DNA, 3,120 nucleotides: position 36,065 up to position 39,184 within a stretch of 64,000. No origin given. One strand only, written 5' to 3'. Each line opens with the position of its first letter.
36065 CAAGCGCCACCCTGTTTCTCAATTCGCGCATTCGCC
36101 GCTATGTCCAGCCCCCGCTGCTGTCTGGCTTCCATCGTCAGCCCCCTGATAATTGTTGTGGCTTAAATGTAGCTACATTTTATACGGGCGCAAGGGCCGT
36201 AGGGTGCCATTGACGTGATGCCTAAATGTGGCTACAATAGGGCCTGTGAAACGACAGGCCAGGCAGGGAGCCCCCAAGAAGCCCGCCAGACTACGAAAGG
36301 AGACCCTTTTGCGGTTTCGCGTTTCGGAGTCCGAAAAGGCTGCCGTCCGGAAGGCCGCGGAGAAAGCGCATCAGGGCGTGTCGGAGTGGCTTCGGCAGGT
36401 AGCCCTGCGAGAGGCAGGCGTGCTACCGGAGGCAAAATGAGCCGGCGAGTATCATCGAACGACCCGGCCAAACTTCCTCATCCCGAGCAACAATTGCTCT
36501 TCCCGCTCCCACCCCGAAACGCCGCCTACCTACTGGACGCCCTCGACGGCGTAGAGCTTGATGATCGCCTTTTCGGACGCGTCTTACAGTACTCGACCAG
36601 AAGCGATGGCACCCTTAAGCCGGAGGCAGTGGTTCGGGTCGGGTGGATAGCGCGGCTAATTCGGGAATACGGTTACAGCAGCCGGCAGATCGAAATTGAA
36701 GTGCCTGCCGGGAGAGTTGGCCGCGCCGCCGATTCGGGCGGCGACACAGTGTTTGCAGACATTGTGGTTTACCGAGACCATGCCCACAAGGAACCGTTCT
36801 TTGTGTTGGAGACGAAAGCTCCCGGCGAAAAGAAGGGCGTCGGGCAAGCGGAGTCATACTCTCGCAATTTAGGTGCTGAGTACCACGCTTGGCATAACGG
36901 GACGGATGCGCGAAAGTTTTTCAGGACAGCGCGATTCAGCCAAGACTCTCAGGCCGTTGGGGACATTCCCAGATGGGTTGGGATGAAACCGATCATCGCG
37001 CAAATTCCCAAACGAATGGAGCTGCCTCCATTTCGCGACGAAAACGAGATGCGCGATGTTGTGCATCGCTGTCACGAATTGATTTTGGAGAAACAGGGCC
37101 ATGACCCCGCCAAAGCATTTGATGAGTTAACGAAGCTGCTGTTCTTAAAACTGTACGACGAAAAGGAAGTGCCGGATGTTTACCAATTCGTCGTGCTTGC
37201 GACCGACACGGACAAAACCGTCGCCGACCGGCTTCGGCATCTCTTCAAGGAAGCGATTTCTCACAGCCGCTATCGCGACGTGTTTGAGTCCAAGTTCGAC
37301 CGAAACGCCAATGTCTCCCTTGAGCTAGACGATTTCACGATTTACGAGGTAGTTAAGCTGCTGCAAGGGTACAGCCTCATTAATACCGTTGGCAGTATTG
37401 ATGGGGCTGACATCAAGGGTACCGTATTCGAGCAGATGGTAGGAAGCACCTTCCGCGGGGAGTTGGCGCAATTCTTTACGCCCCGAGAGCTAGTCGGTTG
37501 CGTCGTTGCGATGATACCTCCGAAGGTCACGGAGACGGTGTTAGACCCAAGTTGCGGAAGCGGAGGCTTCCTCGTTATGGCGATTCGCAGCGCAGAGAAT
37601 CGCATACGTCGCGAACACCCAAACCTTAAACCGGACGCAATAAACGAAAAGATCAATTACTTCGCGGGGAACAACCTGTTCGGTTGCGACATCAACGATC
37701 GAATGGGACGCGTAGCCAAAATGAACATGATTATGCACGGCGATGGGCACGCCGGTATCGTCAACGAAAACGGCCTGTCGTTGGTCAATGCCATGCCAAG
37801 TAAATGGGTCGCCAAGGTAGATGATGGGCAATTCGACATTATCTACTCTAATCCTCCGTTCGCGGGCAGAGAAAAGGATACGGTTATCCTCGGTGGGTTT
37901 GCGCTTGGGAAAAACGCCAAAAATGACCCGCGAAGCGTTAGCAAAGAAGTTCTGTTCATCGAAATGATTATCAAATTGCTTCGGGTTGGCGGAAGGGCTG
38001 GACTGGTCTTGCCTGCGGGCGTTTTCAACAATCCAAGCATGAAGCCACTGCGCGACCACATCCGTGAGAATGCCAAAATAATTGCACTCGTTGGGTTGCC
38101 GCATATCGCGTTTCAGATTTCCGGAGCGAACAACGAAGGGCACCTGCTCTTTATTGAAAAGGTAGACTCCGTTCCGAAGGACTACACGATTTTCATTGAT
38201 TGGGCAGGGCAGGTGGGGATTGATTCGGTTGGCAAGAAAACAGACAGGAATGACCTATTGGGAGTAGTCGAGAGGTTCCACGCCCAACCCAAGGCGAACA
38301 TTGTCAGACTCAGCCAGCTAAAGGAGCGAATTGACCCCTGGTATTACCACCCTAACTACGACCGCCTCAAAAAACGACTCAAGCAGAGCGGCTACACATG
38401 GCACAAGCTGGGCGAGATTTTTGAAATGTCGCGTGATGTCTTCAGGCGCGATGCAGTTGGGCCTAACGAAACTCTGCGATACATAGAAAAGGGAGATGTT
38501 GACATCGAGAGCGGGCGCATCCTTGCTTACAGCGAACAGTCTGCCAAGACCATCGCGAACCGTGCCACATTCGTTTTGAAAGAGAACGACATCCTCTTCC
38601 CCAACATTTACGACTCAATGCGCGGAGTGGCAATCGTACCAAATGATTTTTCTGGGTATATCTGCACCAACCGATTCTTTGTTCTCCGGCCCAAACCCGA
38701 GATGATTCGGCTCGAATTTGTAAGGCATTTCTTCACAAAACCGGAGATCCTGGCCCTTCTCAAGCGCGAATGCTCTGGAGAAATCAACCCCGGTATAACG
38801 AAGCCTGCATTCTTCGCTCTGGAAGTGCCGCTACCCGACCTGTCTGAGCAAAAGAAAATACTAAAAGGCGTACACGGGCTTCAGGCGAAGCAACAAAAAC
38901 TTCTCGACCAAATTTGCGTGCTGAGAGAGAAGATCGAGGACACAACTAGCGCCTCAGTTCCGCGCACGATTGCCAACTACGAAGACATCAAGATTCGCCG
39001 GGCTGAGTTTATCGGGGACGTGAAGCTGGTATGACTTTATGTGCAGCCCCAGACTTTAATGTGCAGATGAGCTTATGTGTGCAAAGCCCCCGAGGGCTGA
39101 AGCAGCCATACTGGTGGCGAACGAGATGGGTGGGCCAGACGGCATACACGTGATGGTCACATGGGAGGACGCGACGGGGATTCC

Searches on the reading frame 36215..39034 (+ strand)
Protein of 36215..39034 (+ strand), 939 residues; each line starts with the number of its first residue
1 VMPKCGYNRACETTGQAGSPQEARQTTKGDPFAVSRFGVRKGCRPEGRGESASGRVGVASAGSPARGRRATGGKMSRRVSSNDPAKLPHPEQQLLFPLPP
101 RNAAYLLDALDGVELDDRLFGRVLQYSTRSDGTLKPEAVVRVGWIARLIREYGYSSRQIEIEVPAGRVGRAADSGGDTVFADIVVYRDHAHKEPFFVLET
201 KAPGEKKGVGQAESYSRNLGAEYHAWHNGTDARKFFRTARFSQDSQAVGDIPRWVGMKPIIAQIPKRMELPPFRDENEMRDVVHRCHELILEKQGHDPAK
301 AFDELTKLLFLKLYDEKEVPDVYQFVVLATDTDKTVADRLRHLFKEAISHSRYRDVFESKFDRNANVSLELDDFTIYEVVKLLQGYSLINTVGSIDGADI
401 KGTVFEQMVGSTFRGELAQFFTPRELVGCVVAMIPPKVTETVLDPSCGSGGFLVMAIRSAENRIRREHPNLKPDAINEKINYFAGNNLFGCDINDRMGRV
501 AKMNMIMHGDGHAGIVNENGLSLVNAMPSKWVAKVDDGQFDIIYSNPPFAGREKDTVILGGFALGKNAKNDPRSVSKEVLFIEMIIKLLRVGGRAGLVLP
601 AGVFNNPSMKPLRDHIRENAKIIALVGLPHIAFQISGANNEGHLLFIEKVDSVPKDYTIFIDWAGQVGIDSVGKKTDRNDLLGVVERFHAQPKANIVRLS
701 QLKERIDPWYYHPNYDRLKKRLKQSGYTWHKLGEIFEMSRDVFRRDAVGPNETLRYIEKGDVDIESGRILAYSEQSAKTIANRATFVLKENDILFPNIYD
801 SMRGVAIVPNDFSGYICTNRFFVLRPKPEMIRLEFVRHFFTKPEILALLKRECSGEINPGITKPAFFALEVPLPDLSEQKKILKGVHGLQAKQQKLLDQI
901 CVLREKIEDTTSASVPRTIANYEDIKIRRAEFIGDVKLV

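Call 61: search_protein_families(library=pfam, proteins=[window:36215-39034:+], max_evalue=0.01)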
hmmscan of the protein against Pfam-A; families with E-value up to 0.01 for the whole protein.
window:36215-39034:+ (939 aa): 7 families
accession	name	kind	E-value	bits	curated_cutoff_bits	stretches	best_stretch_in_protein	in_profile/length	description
PF02384.22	N6_Mtase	-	2.6e-31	109.5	20.4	1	399-689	4-273/311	N-6 DNA Methylase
PF07669.17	Eco57I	-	5.9e-11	43.2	25.3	1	486-626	1-163/171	Eco57I restriction-modification methylase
PF13588.12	HSDR_N_2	-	3.9e-10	40.2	25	1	136-252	1-110/110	Type I restriction enzyme R protein N terminus (HSDR_N)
PF01420.25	Methylase_S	-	7.3e-10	39.7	22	1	731-891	8-154/168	Type I restriction modification DNA specificity domain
PF01170.24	UPF0020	-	1.3e-07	31.9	22.3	1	429-553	19-135/197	RMKL-like, methyltransferase domain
PF20473.4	MmeI_Mtase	-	3.4e-05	23.6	27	1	441-510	22-87/259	MmeI, DNA-methyltransferase domain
PF05175.20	MTS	-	0.0027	17.8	23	0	517-554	76-113/170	Methyltransferase small domain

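Call 104: search_protein_families(library=padloc, proteins=[window:36215-39034:+], max_evalue=0.01)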
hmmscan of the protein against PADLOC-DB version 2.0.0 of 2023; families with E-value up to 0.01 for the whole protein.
window:36215-39034:+ (939 aa): 115 families (the best 25 are shown)
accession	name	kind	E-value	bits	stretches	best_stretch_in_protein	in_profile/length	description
PDLC03018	MTase_I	-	2.1e-69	232.8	3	134-467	22-356/749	Type I methyltransferase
PDLC03034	MTase_I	-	8.2e-60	200.8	1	131-685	52-628/672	Type I methyltransferase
PDLC03318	MTase_II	-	3e-59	199.1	1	222-675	145-659/723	Type II methyltransferase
PDLC03030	MTase_I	-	7.4e-52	174.7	2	136-554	50-468/670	Type I methyltransferase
PDLC03021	MTase_I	-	2e-48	163.4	1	286-691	10-418/491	Type I methyltransferase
PDLC03218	MTase_II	-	7.7e-43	144.9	1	277-688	123-523/532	Type II methyltransferase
PDLC04134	mad2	-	1.5e-41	140.8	1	146-662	14-458/492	mads_2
PDLC03026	MTase_I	-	3.6e-36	123.3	1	290-650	16-356/487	Type I methyltransferase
PDLC03624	REase_MTase_IIG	-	7.1e-35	118.2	3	376-659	381-657/1271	Type IIG restriction enzyme-methyltransferase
PDLC03317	MTase_II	-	4.8e-33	112.5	1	148-657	19-538/831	Type II methyltransferase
PDLC03025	MTase_I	-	3.2e-30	103.3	1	401-652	144-374/569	Type I methyltransferase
PDLC03357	MTase_II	-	9.1e-28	95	1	282-688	7-376/620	Type II methyltransferase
PDLC03036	MTase_I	-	8.1e-20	68.7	1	418-655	215-437/635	Type I methyltransferase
PDLC03031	MTase_I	-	9.6e-19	65.1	1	318-634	83-390/834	Type I methyltransferase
PDLC03285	MTase_II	-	3e-18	64.1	1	483-649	57-217/413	Type II methyltransferase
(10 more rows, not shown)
